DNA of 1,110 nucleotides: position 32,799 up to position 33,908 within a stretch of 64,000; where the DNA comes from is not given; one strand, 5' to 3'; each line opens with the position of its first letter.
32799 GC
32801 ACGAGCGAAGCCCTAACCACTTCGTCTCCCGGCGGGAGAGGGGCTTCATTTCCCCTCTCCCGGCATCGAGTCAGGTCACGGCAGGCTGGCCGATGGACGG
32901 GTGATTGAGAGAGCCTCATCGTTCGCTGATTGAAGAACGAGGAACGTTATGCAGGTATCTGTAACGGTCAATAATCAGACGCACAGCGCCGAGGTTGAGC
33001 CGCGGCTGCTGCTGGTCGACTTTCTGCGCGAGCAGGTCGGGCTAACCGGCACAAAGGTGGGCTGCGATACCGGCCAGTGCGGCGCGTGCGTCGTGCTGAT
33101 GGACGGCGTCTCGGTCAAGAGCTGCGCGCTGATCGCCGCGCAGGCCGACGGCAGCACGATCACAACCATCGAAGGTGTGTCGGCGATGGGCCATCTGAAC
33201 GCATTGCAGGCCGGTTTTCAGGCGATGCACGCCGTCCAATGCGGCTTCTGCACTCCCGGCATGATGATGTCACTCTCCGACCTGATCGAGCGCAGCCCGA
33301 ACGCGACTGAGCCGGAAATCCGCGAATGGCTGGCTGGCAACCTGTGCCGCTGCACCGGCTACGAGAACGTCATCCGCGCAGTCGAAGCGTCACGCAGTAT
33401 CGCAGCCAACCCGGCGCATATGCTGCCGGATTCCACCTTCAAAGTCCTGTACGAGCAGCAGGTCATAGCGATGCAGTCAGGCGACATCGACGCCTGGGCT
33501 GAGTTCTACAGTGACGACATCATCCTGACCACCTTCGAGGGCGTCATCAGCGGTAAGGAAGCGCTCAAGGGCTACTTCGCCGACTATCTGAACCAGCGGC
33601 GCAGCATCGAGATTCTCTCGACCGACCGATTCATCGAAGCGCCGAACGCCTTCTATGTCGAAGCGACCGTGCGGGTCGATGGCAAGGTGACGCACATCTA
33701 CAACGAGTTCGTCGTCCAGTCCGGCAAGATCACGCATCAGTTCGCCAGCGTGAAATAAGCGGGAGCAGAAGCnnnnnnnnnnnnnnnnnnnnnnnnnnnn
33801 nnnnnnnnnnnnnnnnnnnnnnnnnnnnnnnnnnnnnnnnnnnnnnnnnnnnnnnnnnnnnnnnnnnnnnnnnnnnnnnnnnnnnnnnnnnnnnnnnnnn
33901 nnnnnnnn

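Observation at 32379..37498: Molybdenum hydroxylase operon carrying three paralogous NTF2/SnoaL-like modules, one fused to the 2Fe-2S subunit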

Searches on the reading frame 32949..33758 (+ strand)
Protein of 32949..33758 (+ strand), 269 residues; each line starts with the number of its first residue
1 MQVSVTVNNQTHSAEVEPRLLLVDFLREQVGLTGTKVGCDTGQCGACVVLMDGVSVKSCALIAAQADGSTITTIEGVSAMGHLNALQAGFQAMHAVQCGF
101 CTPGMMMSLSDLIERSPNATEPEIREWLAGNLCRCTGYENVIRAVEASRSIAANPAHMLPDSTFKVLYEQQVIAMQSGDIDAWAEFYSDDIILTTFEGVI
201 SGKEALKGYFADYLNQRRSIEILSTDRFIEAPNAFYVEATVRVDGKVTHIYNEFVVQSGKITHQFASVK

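Call 3: search_protein_families(library=pfam, proteins=[window:32949-33758:+], max_evalue=1)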
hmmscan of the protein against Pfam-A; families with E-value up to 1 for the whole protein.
window:32949-33758:+ (269 aa): 8 families
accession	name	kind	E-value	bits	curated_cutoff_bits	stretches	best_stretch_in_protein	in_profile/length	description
PF01799.25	Fer2_2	-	1.3e-28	99.3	30.3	1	73-146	1-75/75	[2Fe-2S] binding domain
PF12680.13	SnoaL_2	-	1.3e-07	32.6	27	1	174-263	7-101/102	SnoaL-like domain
PF00111.32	Fer2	-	3.3e-07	30.6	21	1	5-58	1-54/77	2Fe-2S iron-sulfur cluster binding domain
PF14534.12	DUF4440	-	8.1e-05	23.5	25.2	1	167-246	4-82/107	Domain of unknown function (DUF4440)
PF13085.11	Fer2_3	-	0.0012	19.3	27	1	37-77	50-89/107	2Fe-2S iron-sulfur cluster binding domain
PF02136.26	NTF2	-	0.0068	17.3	21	1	173-248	11-83/116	Nuclear transport factor 2 (NTF2) domain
PF13577.12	SnoaL_4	-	0.01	16.3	24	1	167-249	12-93/126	SnoaL-like domain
PF13474.12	SnoaL_3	-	0.014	16.1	22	1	170-230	7-69/121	SnoaL-like domain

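Call 4: search_protein_families(library=ncbifam, proteins=[window:32949-33758:+], max_evalue=0.1)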
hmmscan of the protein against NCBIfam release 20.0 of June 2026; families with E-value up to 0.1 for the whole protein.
window:32949-33758:+ (269 aa): 13 families
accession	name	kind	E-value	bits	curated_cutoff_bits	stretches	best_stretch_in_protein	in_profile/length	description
NF041020.1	glyceraldDH_gamma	equivalog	2.2e-64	216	290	1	1-148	11-159/164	glyceraldehyde dehydrogenase subunit gamma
NF043084.2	XdhC_XDHase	equivalog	1.9e-50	170.3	217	1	2-148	2-149/151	xanthine dehydrogenase subunit XdhC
TIGR03193.1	4hydroxCoAred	equivalog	3.1e-49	166.7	257.8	1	4-148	3-147/148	4-hydroxybenzoyl-CoA reductase subunit gamma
NF045668.1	pterin_aldehy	equivalog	4.4e-45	154.1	1100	1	3-150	3-153/905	molybdopterin-dependent aldehyde oxidoreductase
TIGR03198.1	pucE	equivalog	2.1e-44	150.6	254.3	1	2-147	3-147/151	xanthine dehydrogenase subunit E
TIGR03311.1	Se_dep_XDH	equivalog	3.3e-42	144.5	830.45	1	5-159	3-154/848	selenium-dependent xanthine dehydrogenase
NF007387.0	PRK09908.1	equivalog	6.7e-41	139.4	212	1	2-147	8-154/159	xanthine dehydrogenase iron sulfur-binding subunit XdhC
TIGR02963.1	xanthine_xdhA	equivalog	2e-40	138.9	467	1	9-165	8-175/468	xanthine dehydrogenase small subunit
NF008514.0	PRK11433.1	equivalog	2.2e-38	132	322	1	1-147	51-212/218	aldehyde dehydrogenase iron-sulfur subunit PaoA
TIGR02969.1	mam_aldehyde_ox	subfamily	1.1e-27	96.1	1912.3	1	13-146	14-158/1330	aldehyde oxidase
TIGR03313.1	Se_sel_red_Mo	hypoth_equivalog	2.1e-12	45.6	1101.9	1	42-158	38-154/951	molybdopterin-dependent oxidoreductase Mo/Fe-S-binding subunit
NF004898.0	PRK06259.1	equivalog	0.0088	14.7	385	1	36-77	49-88/488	fumarate reductase (CoM/CoB) subunit TfrB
TIGR02246.1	TIGR02246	subfamily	0.045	13.7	33.95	1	167-216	9-59/128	SgcJ/EcaC family oxidoreductase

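Call 9: find_homologous_proteins(query=window:32949-33758:+, max_evalue=1e-10)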
Query window:32949-33758:+ (269 aa): 8000 proteins with E <= 1e-10 among 8000 candidates; the best 120 are listed.
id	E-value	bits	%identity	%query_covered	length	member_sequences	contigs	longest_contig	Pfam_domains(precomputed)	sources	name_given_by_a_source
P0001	7.8e-176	600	100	100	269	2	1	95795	PF12680.14,PF01799.26,PF00111.33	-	-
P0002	2.7e-151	520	86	100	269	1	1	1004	PF12680.14,PF01799.26,PF14534.13,PF00111.33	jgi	jgi:carbon-monoxide dehydrogenase small subunit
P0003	6.2e-145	499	80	100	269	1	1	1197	PF12680.14,PF01799.26,PF00111.33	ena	-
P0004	3.6e-128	444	73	100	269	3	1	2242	PF12680.14,PF01799.26,PF00111.33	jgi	jgi:carbon-monoxide dehydrogenase small subunit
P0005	1.4e-125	436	71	100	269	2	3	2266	PF12680.14,PF01799.26,PF00111.33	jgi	jgi:carbon-monoxide dehydrogenase small subunit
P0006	2.7e-125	435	70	100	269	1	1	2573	PF12680.14,PF01799.26,PF00111.33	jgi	jgi:aerobic carbon-monoxide dehydrogenase small subunit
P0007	9.4e-125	433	71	100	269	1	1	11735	PF12680.14,PF01799.26,PF00111.33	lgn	-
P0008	1.9e-124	432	71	100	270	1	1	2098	PF12680.14,PF01799.26,PF00111.33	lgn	-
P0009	3.0e-123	428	71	100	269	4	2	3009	PF12680.14,PF01799.26,PF00111.33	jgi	jgi:carbon-monoxide dehydrogenase small subunit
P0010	4.4e-121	421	70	100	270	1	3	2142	PF12680.14,PF01799.26,PF00111.33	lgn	-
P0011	2.0e-117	409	67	100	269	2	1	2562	PF12680.14,PF01799.26,PF00111.33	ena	-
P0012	4.4e-117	408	67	100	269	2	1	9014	PF01799.26,PF00111.33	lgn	-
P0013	8.2e-116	404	65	100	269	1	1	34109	PF12680.14,PF01799.26,PF00111.33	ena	-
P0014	6.2e-115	401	65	100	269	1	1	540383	PF01799.26,PF00111.33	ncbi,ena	-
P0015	6.2e-112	391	63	100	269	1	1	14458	PF12680.14,PF01799.26,PF00111.33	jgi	jgi:carbon-monoxide dehydrogenase small subunit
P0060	5.4e-80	286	47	100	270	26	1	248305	PF12680.14,PF01799.26,PF00111.33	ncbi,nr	ncbi:MAG: nuclear transport factor 2 family protein [Anaerolineae bacterium]|nr:nuclear transport fa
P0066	9.4e-78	279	45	100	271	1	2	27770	PF01799.26,PF00111.33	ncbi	ncbi:2Fe-2S iron-sulfur cluster-binding protein [Gemmatimonadota bacterium]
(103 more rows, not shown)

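Call 10: find_encoding_contigs(protein=P0014, flank=8000, max_places=2)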
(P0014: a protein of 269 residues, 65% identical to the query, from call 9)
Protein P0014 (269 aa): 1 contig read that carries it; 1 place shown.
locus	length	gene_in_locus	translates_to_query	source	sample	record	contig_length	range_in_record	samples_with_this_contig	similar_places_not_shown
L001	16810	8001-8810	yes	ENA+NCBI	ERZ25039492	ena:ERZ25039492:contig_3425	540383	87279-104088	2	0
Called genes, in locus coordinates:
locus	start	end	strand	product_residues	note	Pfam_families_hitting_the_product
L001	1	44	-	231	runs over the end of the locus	-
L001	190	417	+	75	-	-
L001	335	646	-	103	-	-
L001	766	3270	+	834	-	PF00930:DPPIV_N (faint), PF25174:Beta-prop_THOC3 (faint), PF26550:Tricorn_2nd (weak), PF26549:Tricorn_N, PF07676:PD40 (weak), PF26549:Tricorn_N (weak)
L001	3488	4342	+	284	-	PF03976:PPK2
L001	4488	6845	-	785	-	PF00884:Sulfatase, PF16347:SGSH_C (weak)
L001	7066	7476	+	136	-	PF03724:META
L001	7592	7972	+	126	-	PF12680:SnoaL_2 (weak)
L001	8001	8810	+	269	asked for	PF00111:Fer2 (weak), PF01799:Fer2_2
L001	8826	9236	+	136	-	-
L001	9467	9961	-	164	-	-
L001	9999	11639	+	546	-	PF02738:MoCoBD_1, PF20256:MoCoBD_2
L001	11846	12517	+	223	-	PF00941:FAD_binding_5, PF03450:CO_deh_flav_C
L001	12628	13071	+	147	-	-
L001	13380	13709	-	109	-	-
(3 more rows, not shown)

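Call 11: find_encoding_contigs(protein=P0060, flank=8000, max_places=2)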
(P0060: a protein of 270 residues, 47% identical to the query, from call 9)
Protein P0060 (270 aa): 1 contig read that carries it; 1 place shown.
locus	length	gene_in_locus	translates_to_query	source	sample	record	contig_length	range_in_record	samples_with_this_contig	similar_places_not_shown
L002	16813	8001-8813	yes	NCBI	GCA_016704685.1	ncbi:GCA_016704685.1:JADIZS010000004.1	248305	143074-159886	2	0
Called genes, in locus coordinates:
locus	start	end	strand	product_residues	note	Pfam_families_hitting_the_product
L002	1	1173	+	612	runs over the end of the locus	PF00004:AAA, PF07728:AAA_5 (faint), PF17862:AAA_lid_3, PF01434:Peptidase_M41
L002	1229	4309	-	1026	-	PF07719:TPR_2 (faint), PF13374:TPR_10 (faint), PF03704:BTAD, PF13191:AAA_16 (weak), PF13401:AAA_22 (weak), PF13424:TPR_12, PF17874:TPR_MalT, PF13424:TPR_12, +3 more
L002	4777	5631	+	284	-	PF01965:DJ-1_PfpI (faint), PF17124:ThiJ_like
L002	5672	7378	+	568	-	PF02776:TPP_enzyme_N, PF00205:TPP_enzyme_M, PF02775:TPP_enzyme_C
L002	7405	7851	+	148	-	-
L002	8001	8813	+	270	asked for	PF00111:Fer2 (weak), PF01799:Fer2_2, PF12680:SnoaL_2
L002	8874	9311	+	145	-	PF16697:Yop-YscD_cpl, PF00498:FHA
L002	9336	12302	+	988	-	PF00498:FHA, PF16697:Yop-YscD_cpl, PF01315:Ald_Xan_dh_C, PF02738:MoCoBD_1, PF20256:MoCoBD_2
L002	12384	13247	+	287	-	PF00941:FAD_binding_5, PF03450:CO_deh_flav_C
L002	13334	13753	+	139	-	PF07366:SnoaL, PF12680:SnoaL_2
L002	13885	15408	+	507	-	PF00732:GMC_oxred_N, PF01266:DAO (weak), PF05199:GMC_oxred_C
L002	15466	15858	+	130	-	PF12680:SnoaL_2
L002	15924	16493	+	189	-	PF01965:DJ-1_PfpI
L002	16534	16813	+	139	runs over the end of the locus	PF00903:Glyoxalase, PF13468:Glyoxalase_3 (weak), PF13669:Glyoxalase_4 (weak)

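Call 12: find_encoding_contigs(protein=P0066, flank=8000, max_places=2)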
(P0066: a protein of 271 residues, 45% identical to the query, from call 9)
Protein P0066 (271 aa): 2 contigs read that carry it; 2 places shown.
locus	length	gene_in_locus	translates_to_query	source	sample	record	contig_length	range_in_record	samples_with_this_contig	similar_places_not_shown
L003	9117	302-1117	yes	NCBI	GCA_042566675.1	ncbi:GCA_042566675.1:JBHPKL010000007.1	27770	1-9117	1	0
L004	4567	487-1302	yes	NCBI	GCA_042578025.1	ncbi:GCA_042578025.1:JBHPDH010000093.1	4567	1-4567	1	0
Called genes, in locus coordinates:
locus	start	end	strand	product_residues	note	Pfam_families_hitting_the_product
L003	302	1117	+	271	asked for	PF00111:Fer2, PF01799:Fer2_2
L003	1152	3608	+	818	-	PF01315:Ald_Xan_dh_C, PF02738:MoCoBD_1, PF20256:MoCoBD_2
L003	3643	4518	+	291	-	PF00941:FAD_binding_5, PF03450:CO_deh_flav_C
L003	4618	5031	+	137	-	PF07366:SnoaL, PF12680:SnoaL_2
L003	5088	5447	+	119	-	PF12680:SnoaL_2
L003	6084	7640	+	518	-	PF00672:HAMP, PF07228:SpoIIE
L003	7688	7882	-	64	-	PF13581:HATPase_c_2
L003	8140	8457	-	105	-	PF01740:STAS, PF13466:STAS_2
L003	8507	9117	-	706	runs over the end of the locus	PF02922:CBM_48, PF00128:Alpha-amylase, PF21156:ISOA1-3_C, PF21331:Isoamylase_C (weak)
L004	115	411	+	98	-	-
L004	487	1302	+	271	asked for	PF00111:Fer2, PF01799:Fer2_2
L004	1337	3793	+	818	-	PF01315:Ald_Xan_dh_C, PF02738:MoCoBD_1, PF20256:MoCoBD_2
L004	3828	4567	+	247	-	PF00941:FAD_binding_5, PF03450:CO_deh_flav_C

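Call 15: search_solved_structures(query=window:32949-33758:+, max_evalue=0.01)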
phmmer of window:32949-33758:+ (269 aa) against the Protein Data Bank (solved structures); distinct sequences matched with E-value up to 0.01: 38.
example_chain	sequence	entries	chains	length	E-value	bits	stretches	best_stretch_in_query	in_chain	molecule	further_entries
1n5w_A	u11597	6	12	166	1.5e-52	181.6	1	3-148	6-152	Carbon monoxide dehydrogenase small chain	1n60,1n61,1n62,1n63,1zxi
8uem_C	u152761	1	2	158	2.9e-52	180.7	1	1-148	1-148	[2Fe-2S] binding domain protein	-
4zoh_C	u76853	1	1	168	6.6e-51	176.2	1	2-149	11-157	Putative oxidoreductase iron-sulfur subunit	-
1ffu_A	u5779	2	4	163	1.2e-50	175.4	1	3-149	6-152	CUTS, IRON-SULFUR PROTEIN OF CARBON MONOXIDE DEHYDROGENASE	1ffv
1t3q_A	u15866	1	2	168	1.1e-46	162.4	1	1-146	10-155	quinoline 2-oxidoreductase small subunit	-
5y6q_A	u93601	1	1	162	4.4e-43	150.6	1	3-149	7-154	Aldehyde oxidase small subunit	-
7dqx_C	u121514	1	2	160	8.4e-43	149.7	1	3-145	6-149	6-hydroxypseudooxynicotine dehydrogenase complex subunit beta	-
1rm6_C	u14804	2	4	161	1.7e-41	145.4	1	5-149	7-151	4-hydroxybenzoyl-CoA reductase gamma subunit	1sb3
3hrd_D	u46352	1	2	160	2e-39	138.6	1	3-154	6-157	Nicotinate dehydrogenase small FeS subunit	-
1sij_A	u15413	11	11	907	5.5e-34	120.8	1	2-151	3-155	Aldehyde oxidoreductase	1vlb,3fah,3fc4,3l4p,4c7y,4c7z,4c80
1dgj_A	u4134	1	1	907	4.1e-32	114.7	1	5-152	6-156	ALDEHYDE OXIDOREDUCTASE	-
5g5g_A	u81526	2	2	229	6.8e-32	113.9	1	2-148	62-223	PUTATIVE XANTHINE DEHYDROGENASE YAGT IRON-SULFUR-BINDING SUBUNIT | Aldehyde oxidoreductase iron-sulfur-binding subunit PaoA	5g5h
2w3r_A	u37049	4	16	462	2.7e-28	102.1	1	1-158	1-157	XANTHINE DEHYDROGENASE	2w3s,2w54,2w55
1jro_A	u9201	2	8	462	3.8e-28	101.7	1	1-158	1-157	xanthine dehydrogenase, chain A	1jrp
28mb_A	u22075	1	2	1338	1.7e-26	96.3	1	14-147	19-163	Aldehyde oxidase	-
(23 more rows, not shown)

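Call 37: search_protein_families(library=pfam, proteins=[L002:7405-7851:+, L002:13334-13753:+, L002:15466-15858:+, L002:5672-7378:+, L002:4777-5631:+, L002:13885-15408:+], max_evalue=0.01)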
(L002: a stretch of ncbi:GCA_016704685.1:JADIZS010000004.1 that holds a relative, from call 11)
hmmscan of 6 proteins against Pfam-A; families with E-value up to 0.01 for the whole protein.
L002:7405-7851:+ (148 aa): 3 families
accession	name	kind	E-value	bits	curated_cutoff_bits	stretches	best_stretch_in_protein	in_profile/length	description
PF13577.12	SnoaL_4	-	0.00015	22.2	24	1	8-90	7-89/126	SnoaL-like domain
PF12680.13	SnoaL_2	-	0.00038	21.5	27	1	14-118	1-95/102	SnoaL-like domain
PF20549.3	DUF6763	-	0.00091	19.8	27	1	9-60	3-53/97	Family of unknown function (DUF6763)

L002:13334-13753:+ (139 aa): 3 families
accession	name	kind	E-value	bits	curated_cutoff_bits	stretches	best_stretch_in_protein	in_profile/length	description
PF07366.18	SnoaL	-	7.2e-35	120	28.4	1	9-132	4-126/126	SnoaL-like polyketide cyclase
PF12680.13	SnoaL_2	-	5.7e-25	88.3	27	1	9-118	2-101/102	SnoaL-like domain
PF14534.12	DUF4440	-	5.3e-05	24.1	25.2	1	13-90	9-84/107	Domain of unknown function (DUF4440)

L002:15466-15858:+ (130 aa): 1 family
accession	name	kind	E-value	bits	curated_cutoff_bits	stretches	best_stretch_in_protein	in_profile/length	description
PF12680.13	SnoaL_2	-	4.8e-08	34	27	1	14-115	2-100/102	SnoaL-like domain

L002:5672-7378:+ (568 aa): 3 families
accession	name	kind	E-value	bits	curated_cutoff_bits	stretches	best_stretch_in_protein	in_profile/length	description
PF02775.26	TPP_enzyme_C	-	2.8e-32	112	21.9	1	405-550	10-150/151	Thiamine pyrophosphate enzyme, C-terminal TPP binding domain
PF02776.23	TPP_enzyme_N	-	1.6e-27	96.1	26.8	1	6-112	3-109/119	Thiamine pyrophosphate enzyme, N-terminal TPP binding domain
PF00205.28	TPP_enzyme_M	-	2.2e-24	86.1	30.4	1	192-325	2-135/137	Thiamine pyrophosphate enzyme, central domain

L002:4777-5631:+ (284 aa): 2 families
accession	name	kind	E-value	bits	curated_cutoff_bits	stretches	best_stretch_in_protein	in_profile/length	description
PF17124.11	ThiJ_like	-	2.5e-25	89.8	30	1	9-178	1-148/186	ThiJ/PfpI family-like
PF01965.30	DJ-1_PfpI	-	2.3e-07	31.2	26.6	1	120-178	59-117/165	DJ-1/PfpI family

L002:13885-15408:+ (507 aa): 8 families
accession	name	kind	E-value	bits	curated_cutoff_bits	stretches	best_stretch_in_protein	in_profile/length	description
PF00732.25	GMC_oxred_N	-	9.5e-53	179.7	23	1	6-298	1-217/218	GMC oxidoreductase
PF05199.19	GMC_oxred_C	-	4.5e-37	128.1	24.6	1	368-497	1-139/139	GMC oxidoreductase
PF01266.30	DAO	-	2.5e-06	27.7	27.9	1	7-264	1-209/353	FAD dependent oxidoreductase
PF13738.12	Pyr_redox_3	-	3.5e-05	23.6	30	0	194-271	76-147/305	Pyridine nucleotide-disulphide oxidoreductase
PF05834.18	Lycopene_cycl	-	9.1e-05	22.1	23.4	1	7-40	1-35/380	Lycopene cyclase protein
PF13450.12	NAD_binding_8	-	9.4e-05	23.1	21.9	1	10-39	1-29/68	NAD(P)-binding Rossmann-like domain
PF00890.30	FAD_binding_2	-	0.0001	22.1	20.4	0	7-39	1-32/414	FAD binding domain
PF01946.23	Thi4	-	0.0002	21.1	26.2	1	6-38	18-50/235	Thi4 family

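Call 39: predict_structure(alignment_id=A5)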
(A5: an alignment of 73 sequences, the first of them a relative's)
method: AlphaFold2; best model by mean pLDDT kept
length: 269 residues; sequences in the alignment: 73
mean_pLDDT: 91.5   pTM: 0.84
mean pLDDT of the five models: 91.5, 91.4, 90.6, 88.9, 88.5
residues with pLDDT >= 90: 204; 70-90: 57; 50-70: 8; < 50: 0
segments of 3 or more residues with pLDDT < 50: none
pLDDT, mean of each block of 10 residues (from residue 1): 96 96 94 77 84 94 96 91 91 87 92 95 91 75 95 94 96 90 95 95 95 82 93 96 91 96 92
secondary structure, 60 per line:
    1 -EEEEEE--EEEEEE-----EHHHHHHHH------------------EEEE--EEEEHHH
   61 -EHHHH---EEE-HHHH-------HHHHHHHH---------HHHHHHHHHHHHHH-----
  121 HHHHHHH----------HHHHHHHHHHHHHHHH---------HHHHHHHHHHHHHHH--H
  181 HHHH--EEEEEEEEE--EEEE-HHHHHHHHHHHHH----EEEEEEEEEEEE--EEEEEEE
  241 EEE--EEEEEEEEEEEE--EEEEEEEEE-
elements in order: E2-7 E10-15 H22-29 E48-51 E54-57 H63-66 E70-72 H74-77 H85-92 H102-115 H121-127 H138-153 H163-177 H180-184 E187-195 E198-201 H203-215 E220-231 E234-243 E246-257 E260-268

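Call 43: fold_search(model_id=the predicted structure, library=pdb)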
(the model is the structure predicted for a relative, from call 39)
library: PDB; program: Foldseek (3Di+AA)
matches with E <= 10: 1271; with E <= 0.001: 662
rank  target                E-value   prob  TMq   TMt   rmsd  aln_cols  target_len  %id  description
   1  1n62_D                3.5e-18  1.00  0.55  0.92   1.3       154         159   51  Crystal Structure of the Mo,Cu-CO Dehydrogenase (CODH), n-butylisocyanide-bound state (released 2002-12-18)
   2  1n60_A                5.6e-18  1.00  0.55  0.90   1.3       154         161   51  Crystal Structure of the Cu,Mo-CO Dehydrogenase (CODH); Cyanide-inactivated Form (released 2002-12-18)
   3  1n60_D                6.0e-18  1.00  0.55  0.92   1.3       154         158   51  Crystal Structure of the Cu,Mo-CO Dehydrogenase (CODH); Cyanide-inactivated Form (released 2002-12-18)
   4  8uem_C                6.3e-18  1.00  0.55  0.94   1.3       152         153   52  The CryoEM structure of the high affinity Carbon monoxide dehydrogenase from Mycobacterium smegmatis (released 2024-10-16)
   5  1n63_A                1.5e-17  1.00  0.55  0.91   1.3       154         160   51  Crystal Structure of the Cu,Mo-CO Dehydrogenase (CODH); Carbon monoxide reduced state (released 2002-12-18)
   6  1ffu_A                2.1e-17  1.00  0.55  0.94   1.4       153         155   49  CARBON MONOXIDE DEHYDROGENASE FROM HYDROGENOPHAGA PSEUDOFLAVA WHICH LACKS THE MO-PYRANOPTERIN MOIETY OF THE MOLYBDENUM (released 2000-09-15)
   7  1ffu_D                2.8e-17  1.00  0.54  0.92   1.4       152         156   49  CARBON MONOXIDE DEHYDROGENASE FROM HYDROGENOPHAGA PSEUDOFLAVA WHICH LACKS THE MO-PYRANOPTERIN MOIETY OF THE MOLYBDENUM (released 2000-09-15)
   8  1rm6_C                7.2e-17  1.00  0.55  0.93   1.3       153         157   44  Structure of 4-hydroxybenzoyl-CoA reductase from Thauera aromatica (released 2004-12-21)
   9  1sb3_C                7.6e-17  1.00  0.55  0.90   1.3       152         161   44  Structure of 4-hydroxybenzoyl-CoA reductase from Thauera aromatica (released 2004-12-21)
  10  4zoh_C                1.0e-16  1.00  0.54  0.88   1.2       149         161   50  Crystal structure of glyceraldehyde oxidoreductase (released 2016-02-03)
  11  1t3q_A                2.0e-16  1.00  0.54  0.88   1.8       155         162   48  Crystal structure of quinoline 2-Oxidoreductase from Pseudomonas Putida 86 (released 2004-09-14)
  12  3hrd_D                2.6e-16  1.00  0.55  0.90   1.8       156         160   44  Crystal structure of nicotinate dehydrogenase (released 2009-06-30)
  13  3hrd_H                4.5e-16  1.00  0.55  0.91   1.6       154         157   44  Crystal structure of nicotinate dehydrogenase (released 2009-06-30)
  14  5y6q_A                8.1e-16  1.00  0.54  0.91   1.7       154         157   45  Crystal structure of an aldehyde oxidase from Methylobacillus sp. KY4400 (released 2018-01-24)
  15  5g5h_A                1.1e-15  1.00  0.53  0.81   1.8       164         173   38  Escherichia coli Periplasmic Aldehyde Oxidase R440H mutant (released 2016-09-28)
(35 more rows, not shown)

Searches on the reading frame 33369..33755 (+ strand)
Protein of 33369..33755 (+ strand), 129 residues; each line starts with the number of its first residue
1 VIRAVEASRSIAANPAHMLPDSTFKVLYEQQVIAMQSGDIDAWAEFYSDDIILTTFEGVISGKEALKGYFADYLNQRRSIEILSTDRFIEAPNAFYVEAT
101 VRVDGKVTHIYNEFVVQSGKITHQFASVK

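Call 21: find_related_loci(query=A3, collection=genome_contigs, flank=8000)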
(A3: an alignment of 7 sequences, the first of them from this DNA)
Query A3 (129 aa) in genome_contigs; peptide patterns used: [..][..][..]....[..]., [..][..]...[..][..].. (x = any residue, [..] = any of these).
43 stretches matched a pattern; 5 encode a relative of the query (tblastn E <= 1e-3); 5 distinct loci.
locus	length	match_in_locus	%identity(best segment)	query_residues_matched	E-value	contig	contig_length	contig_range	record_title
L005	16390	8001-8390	48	1-129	2e-39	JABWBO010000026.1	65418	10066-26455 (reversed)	MAG: Anaerolineae bacterium isolate MAG_32 scaffold_746, whole genome shotgun sequence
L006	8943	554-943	48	1-129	5e-39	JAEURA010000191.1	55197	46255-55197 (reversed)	MAG: Anaerolineae bacterium isolate new MAG-265 k141_382572, whole genome shotgun sequence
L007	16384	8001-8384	45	1-129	6e-33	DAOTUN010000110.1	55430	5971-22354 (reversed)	MAG TPA_asm: Anaerolineae bacterium isolate F18_65 k115_3506372, whole genome shotgun sequence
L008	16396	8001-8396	40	1-129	1e-30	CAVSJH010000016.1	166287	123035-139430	MAG: uncultured Trueperaceae bacterium isolate MFD01721.bin.1.368 genome assembly, contig: contig_43473, whole genome sh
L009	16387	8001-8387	54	1-129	4e-40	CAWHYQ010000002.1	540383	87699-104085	MAG: uncultured Chloroflexia bacterium isolate MFD02242.bin.2.222 genome assembly, contig: contig_3425, whole genome sho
